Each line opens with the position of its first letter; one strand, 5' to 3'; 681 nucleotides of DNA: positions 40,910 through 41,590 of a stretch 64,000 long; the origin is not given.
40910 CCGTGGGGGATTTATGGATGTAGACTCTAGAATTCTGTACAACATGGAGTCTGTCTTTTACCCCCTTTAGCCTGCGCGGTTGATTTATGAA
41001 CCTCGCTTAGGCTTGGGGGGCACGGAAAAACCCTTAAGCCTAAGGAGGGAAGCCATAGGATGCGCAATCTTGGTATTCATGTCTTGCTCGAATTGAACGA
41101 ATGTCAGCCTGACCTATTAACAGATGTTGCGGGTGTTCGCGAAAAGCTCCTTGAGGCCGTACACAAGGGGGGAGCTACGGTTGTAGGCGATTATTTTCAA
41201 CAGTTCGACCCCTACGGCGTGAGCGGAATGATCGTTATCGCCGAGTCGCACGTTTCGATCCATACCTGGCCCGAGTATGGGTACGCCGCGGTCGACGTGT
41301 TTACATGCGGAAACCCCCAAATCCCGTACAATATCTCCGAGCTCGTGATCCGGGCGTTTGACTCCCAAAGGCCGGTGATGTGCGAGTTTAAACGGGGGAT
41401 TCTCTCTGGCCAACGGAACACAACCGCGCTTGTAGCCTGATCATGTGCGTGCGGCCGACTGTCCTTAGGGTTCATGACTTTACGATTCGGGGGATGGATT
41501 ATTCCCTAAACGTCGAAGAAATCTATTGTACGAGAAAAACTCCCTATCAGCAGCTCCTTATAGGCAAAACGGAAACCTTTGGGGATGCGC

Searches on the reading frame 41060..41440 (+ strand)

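Call 8: search_protein_families(library=pfam, proteins=[window:41060-41440:+], max_evalue=0.00001)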
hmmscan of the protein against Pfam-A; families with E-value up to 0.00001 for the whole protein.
window:41060-41440:+ (126 aa): 1 family
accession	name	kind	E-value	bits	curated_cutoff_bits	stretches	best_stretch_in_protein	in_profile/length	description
PF02675.21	AdoMet_dc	-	2.7e-35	121.4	25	1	7-113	1-107/107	S-adenosylmethionine decarboxylase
